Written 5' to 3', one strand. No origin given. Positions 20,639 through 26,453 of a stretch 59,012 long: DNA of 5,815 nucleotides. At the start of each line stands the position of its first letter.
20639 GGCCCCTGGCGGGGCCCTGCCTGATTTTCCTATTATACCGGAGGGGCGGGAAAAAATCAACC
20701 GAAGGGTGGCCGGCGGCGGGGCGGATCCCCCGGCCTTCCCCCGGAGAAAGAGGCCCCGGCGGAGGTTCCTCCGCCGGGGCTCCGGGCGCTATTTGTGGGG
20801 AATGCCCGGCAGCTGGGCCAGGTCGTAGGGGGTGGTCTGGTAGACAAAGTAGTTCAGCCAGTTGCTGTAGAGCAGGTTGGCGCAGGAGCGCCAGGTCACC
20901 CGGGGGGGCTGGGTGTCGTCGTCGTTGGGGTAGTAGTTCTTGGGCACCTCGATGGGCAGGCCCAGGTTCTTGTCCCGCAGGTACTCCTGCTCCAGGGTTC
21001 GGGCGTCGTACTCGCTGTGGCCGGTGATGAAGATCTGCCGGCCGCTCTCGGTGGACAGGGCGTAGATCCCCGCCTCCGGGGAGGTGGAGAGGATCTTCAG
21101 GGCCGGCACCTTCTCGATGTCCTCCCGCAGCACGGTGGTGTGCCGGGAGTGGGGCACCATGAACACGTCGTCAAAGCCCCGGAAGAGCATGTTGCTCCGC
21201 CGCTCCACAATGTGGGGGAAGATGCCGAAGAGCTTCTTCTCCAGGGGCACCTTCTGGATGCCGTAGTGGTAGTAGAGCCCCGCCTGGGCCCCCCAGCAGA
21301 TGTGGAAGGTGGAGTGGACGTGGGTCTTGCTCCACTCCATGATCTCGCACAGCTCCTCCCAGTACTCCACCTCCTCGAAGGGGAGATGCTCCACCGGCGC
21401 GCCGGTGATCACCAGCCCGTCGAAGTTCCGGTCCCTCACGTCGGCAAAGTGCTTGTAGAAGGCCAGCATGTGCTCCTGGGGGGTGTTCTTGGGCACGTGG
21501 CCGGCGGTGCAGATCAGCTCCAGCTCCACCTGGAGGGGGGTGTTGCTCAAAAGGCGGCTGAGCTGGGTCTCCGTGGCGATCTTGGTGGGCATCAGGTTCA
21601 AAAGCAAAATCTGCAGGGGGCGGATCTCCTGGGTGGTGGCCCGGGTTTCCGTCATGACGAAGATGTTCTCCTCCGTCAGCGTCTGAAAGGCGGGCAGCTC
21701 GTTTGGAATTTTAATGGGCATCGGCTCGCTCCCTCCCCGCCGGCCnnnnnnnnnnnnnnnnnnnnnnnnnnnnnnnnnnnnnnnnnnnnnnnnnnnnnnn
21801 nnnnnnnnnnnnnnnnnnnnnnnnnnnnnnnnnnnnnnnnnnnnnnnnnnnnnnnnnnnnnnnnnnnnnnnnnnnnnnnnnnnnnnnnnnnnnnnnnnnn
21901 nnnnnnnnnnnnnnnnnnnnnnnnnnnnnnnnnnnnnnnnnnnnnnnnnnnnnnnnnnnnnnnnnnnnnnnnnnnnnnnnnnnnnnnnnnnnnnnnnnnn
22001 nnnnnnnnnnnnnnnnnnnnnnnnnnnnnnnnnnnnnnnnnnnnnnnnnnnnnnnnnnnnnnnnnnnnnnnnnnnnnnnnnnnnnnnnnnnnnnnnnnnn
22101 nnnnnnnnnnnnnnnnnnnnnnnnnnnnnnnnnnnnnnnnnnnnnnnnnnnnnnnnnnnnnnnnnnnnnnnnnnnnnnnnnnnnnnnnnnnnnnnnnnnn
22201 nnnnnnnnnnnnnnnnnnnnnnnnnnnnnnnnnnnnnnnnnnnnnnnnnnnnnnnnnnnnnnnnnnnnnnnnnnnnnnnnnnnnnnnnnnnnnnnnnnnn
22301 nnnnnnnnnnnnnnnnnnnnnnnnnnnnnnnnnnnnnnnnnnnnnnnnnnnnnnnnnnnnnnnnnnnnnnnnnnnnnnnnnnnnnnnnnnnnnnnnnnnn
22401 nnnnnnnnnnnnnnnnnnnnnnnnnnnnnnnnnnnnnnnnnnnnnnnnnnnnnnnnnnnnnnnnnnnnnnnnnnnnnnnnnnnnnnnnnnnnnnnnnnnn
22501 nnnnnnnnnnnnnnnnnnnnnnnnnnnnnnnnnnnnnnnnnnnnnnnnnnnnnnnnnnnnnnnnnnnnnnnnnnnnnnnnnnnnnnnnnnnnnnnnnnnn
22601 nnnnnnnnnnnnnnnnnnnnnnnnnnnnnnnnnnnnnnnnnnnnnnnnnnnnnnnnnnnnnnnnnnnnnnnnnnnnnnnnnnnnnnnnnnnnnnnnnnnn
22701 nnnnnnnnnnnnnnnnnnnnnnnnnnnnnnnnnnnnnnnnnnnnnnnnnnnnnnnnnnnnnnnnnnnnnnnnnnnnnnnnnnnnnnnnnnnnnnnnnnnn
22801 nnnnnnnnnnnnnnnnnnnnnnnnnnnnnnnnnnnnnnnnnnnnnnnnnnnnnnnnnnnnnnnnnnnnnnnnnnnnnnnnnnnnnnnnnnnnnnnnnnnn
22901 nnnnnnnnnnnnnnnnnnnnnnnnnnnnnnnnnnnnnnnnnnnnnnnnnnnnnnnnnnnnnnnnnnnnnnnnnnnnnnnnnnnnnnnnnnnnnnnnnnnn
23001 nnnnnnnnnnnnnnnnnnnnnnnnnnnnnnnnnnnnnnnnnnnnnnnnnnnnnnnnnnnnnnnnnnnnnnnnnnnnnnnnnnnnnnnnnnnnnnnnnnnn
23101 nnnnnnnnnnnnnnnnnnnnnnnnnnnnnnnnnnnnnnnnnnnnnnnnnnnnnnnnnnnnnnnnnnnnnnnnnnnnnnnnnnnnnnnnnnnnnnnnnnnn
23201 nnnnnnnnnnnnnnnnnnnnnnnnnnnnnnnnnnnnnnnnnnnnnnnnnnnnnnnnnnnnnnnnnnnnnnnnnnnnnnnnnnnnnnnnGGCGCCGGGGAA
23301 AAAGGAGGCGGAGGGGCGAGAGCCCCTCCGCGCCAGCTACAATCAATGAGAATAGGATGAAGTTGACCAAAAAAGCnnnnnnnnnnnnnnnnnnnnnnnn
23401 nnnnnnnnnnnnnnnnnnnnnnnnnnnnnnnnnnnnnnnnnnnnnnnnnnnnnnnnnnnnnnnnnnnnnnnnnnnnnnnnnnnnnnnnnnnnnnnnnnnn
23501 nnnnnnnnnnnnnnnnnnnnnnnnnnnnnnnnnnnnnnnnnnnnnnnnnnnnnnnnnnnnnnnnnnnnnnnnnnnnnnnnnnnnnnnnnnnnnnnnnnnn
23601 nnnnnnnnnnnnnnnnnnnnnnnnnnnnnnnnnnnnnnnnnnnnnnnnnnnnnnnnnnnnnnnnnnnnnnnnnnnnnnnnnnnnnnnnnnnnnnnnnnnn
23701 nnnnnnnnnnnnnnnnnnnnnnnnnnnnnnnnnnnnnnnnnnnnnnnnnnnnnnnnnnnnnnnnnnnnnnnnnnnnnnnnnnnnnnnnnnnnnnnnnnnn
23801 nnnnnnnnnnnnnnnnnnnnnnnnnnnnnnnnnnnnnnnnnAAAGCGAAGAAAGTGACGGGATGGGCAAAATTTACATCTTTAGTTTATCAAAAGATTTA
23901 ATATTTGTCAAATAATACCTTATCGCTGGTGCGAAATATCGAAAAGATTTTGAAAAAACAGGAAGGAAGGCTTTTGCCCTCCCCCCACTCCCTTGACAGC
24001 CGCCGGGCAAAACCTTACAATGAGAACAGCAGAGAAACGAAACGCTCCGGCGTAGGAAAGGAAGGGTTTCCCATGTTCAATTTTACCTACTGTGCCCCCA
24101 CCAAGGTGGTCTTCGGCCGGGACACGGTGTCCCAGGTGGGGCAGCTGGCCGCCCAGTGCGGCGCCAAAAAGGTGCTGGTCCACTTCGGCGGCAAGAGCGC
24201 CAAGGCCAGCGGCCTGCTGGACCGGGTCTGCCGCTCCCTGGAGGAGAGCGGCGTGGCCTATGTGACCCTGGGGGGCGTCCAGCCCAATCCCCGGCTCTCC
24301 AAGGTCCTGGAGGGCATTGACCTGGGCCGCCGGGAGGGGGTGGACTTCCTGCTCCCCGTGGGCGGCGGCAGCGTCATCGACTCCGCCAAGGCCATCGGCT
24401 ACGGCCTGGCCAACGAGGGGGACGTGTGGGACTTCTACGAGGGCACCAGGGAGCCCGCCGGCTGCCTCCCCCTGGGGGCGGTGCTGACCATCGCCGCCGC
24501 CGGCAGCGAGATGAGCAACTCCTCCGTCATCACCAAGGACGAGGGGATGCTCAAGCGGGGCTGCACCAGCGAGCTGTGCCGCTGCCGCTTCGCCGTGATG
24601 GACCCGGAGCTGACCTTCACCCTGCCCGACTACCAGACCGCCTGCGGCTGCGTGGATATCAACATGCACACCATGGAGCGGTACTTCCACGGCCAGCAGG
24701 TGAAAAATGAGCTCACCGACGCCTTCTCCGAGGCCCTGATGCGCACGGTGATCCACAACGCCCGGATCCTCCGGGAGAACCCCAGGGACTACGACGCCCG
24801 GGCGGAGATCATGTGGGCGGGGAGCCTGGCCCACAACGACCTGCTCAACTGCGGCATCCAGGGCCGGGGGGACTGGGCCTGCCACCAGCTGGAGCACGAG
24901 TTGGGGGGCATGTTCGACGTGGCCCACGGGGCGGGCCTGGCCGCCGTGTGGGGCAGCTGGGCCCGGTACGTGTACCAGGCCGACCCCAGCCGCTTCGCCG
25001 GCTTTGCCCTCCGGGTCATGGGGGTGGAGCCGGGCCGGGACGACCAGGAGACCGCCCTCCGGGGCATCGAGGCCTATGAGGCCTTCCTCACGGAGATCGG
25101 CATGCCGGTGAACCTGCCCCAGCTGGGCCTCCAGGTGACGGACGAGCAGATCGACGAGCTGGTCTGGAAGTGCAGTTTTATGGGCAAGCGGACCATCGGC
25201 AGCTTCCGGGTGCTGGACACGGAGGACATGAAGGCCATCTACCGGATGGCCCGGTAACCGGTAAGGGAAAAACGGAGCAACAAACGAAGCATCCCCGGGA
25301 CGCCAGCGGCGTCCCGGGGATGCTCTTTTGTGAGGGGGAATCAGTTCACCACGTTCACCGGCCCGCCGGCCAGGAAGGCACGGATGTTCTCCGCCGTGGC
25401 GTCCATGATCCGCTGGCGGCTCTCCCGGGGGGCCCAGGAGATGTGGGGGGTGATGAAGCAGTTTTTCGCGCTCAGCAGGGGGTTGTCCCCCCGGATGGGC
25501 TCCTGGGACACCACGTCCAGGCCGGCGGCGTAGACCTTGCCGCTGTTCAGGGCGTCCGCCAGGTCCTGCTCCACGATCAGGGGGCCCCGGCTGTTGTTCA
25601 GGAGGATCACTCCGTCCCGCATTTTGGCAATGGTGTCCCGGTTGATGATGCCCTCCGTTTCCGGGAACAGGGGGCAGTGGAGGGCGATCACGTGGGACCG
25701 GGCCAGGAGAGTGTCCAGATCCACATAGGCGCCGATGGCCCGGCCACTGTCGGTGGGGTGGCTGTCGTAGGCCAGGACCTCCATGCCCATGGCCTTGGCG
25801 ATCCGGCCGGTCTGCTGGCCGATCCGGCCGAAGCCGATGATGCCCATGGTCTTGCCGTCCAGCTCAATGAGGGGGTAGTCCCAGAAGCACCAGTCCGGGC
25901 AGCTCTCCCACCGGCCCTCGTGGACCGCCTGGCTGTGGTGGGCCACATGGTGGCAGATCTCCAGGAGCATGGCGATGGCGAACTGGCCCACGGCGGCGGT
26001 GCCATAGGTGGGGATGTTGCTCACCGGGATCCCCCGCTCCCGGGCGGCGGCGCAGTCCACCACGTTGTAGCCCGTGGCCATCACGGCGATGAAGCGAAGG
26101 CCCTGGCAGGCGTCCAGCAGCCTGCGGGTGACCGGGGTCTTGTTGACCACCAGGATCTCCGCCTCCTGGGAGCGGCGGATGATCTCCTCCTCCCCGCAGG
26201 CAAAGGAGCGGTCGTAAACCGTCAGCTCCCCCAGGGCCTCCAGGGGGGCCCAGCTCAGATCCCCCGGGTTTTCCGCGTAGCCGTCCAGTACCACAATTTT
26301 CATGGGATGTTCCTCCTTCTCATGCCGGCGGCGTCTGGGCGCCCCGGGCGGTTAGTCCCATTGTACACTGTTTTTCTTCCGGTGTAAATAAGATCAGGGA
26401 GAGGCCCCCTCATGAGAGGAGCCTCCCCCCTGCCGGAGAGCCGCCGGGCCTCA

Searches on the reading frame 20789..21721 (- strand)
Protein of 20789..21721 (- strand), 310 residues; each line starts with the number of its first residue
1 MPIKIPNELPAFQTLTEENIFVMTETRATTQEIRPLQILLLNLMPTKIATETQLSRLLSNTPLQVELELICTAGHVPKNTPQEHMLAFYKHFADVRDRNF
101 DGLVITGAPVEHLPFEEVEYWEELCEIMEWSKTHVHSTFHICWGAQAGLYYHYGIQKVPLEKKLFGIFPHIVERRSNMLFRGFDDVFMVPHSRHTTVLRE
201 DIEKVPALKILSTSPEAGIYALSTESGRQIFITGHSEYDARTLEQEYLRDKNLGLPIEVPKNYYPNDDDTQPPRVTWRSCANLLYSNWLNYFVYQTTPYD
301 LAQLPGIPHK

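Call 45: search_protein_families(library=pfam, proteins=[window:20789-21721:-], max_evalue=0.00001)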
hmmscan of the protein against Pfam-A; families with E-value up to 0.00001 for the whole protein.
window:20789-21721:- (310 aa): 1 family
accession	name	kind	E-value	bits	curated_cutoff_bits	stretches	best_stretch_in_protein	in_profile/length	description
PF04204.22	HTS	-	1.1e-138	461.7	27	1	2-299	1-298/298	Homoserine O-succinyltransferase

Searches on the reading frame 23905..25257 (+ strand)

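Call 45: search_protein_families(library=pfam, proteins=[window:23905-25257:+], max_evalue=0.00001)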
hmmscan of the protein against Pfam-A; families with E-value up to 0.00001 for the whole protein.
window:23905-25257:+ (450 aa): 3 families
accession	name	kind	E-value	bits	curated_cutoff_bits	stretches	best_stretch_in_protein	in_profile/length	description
PF00465.25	Fe-ADH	-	1.8e-44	151.7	31.3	1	65-234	1-168/168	Iron-containing alcohol dehydrogenase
PF25137.1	ADH_Fe_C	-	3.4e-31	108.9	27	1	245-449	1-193/194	Fe-containing alcohol dehydrogenase family, C-terminal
PF13685.12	Fe-ADH_2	-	2.2e-09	37.9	28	1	69-166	1-95/149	Iron-containing alcohol dehydrogenase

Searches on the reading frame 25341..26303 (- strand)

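Call 45: search_protein_families(library=pfam, proteins=[window:25341-26303:-], max_evalue=0.00001)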
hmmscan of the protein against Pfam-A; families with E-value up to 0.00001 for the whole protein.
window:25341-26303:- (320 aa): 2 families
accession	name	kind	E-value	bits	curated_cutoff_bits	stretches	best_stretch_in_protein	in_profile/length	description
PF02826.25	2-Hacid_dh_C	-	2.9e-56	190.1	25.1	1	110-289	1-178/178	D-isomer specific 2-hydroxyacid dehydrogenase, NAD binding domain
PF00389.36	2-Hacid_dh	-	2.4e-26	92.4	24.6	1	19-319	13-133/134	D-isomer specific 2-hydroxyacid dehydrogenase, catalytic domain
